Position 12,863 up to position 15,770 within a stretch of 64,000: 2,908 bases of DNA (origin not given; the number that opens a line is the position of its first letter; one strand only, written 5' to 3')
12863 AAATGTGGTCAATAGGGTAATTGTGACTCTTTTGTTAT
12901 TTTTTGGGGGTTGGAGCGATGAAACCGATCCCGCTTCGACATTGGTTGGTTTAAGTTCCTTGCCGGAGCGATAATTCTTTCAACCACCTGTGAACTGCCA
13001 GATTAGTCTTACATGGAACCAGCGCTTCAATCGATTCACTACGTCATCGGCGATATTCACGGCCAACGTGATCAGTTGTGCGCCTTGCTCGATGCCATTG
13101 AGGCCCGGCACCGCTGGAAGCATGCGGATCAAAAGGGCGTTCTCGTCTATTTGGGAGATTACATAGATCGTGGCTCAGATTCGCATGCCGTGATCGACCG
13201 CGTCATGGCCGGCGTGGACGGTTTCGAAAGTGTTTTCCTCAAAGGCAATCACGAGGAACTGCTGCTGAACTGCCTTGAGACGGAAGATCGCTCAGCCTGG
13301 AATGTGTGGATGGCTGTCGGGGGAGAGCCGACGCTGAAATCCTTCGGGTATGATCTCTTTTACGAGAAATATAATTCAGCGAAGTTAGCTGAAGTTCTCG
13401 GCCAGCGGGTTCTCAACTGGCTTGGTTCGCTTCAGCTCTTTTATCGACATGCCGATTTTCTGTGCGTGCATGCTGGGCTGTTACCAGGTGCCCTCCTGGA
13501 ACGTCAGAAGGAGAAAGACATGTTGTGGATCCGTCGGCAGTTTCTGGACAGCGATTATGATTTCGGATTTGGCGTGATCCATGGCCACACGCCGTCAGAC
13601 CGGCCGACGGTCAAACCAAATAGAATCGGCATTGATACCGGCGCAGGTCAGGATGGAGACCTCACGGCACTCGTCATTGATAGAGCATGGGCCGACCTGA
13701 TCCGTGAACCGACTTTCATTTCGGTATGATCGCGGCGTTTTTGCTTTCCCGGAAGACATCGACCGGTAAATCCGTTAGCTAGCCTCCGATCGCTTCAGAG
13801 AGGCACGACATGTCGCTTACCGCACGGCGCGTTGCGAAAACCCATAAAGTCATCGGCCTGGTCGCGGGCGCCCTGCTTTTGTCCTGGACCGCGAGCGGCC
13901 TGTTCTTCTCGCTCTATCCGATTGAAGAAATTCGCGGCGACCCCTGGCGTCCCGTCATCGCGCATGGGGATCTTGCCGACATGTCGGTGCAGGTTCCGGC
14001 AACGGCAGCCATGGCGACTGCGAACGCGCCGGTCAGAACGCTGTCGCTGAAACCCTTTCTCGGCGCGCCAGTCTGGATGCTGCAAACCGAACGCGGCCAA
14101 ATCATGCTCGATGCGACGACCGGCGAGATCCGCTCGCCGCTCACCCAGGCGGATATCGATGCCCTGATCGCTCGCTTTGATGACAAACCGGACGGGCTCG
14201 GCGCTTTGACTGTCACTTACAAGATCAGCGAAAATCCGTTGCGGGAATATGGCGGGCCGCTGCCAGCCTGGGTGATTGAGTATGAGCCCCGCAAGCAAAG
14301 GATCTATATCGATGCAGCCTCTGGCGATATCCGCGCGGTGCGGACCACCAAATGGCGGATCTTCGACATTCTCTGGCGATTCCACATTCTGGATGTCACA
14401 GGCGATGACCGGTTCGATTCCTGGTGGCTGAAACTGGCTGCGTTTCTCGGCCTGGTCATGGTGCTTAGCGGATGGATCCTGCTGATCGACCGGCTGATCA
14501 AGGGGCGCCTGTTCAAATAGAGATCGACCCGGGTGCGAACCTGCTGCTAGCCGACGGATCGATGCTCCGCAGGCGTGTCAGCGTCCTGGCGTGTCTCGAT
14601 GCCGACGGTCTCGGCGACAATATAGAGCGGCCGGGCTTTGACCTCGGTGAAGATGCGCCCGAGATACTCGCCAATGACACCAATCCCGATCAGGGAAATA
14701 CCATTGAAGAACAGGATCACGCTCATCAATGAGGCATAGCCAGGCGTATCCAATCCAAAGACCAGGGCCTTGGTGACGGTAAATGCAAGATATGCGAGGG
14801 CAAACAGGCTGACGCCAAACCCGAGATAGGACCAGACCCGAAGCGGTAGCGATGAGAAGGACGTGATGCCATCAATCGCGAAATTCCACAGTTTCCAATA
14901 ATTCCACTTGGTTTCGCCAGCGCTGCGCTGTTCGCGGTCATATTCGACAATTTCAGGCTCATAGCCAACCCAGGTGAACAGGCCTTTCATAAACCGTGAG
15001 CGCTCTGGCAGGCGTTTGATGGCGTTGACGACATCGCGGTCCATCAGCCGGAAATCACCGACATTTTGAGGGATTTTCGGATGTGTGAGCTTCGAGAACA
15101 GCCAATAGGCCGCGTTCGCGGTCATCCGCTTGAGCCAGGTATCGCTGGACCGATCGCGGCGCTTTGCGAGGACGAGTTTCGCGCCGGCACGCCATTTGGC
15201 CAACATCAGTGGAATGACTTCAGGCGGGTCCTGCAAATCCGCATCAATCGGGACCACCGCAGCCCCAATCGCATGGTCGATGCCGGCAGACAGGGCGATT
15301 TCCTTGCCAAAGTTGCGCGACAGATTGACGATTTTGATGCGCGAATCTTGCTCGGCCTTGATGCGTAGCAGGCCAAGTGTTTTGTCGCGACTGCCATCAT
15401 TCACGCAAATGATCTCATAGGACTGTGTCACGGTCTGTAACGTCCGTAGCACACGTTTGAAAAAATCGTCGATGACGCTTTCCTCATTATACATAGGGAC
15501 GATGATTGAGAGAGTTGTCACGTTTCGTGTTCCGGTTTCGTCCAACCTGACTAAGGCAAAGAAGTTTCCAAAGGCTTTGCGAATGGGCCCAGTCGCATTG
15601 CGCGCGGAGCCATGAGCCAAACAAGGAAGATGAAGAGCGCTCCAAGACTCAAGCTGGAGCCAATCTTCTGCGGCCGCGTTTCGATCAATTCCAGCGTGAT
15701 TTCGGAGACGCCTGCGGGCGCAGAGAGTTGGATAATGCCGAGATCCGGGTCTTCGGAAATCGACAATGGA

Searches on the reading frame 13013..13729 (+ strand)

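Call 5: search_protein_families(library=ncbifam, proteins=[window:13013-13729:+], max_evalue=0.01)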
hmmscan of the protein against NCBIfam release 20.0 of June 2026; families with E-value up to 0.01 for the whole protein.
window:13013-13729:+ (238 aa): 6 families
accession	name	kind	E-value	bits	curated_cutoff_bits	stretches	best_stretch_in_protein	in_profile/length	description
TIGR04075.1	bacter_Pnkp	equivalog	3e-15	55.5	750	1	11-91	184-272/851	polynucleotide kinase-phosphatase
NF001204.0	PRK00166.1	equivalog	7.1e-14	51.8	176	1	9-160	3-127/276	symmetrical bis(5'-nucleosyl)-tetraphosphatase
NF008516.0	PRK11439.1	equivalog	6.4e-12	45.9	326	1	10-220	20-215/218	protein-serine/threonine phosphatase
NF010148.0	PRK13625.1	equivalog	3.3e-11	43.2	340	1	11-220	5-220/245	bis(5'-nucleosyl)-tetraphosphatase PrpE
NF007425.0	PRK09968.1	equivalog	3.6e-10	39.9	332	1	10-105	18-100/218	protein-serine/threonine phosphatase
TIGR00668.1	apaH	equivalog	0.0002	20.9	222.85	1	9-85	3-71/279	bis(5'-nucleosyl)-tetraphosphatase (symmetrical) ApaH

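Call 6: search_protein_families(library=pfam, proteins=[window:13013-13729:+], max_evalue=0.01)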
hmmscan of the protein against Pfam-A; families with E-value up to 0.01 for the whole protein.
window:13013-13729:+ (238 aa): 1 family
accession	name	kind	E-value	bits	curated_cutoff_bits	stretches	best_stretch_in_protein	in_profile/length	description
PF00149.33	Metallophos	-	2.6e-14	54.5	21.5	1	11-196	5-159/191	Calcineurin-like phosphoesterase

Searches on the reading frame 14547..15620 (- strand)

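Call 51: search_protein_families(library=pfam, proteins=[window:14547-15620:-], max_evalue=0.001)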
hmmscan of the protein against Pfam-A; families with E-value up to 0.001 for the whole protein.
window:14547-15620:- (357 aa): 1 family
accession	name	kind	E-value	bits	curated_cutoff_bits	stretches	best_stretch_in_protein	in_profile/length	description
PF00535.33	Glycos_transf_2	-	2e-30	106.4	23.3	1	38-199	1-165/168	Glycosyl transferase family 2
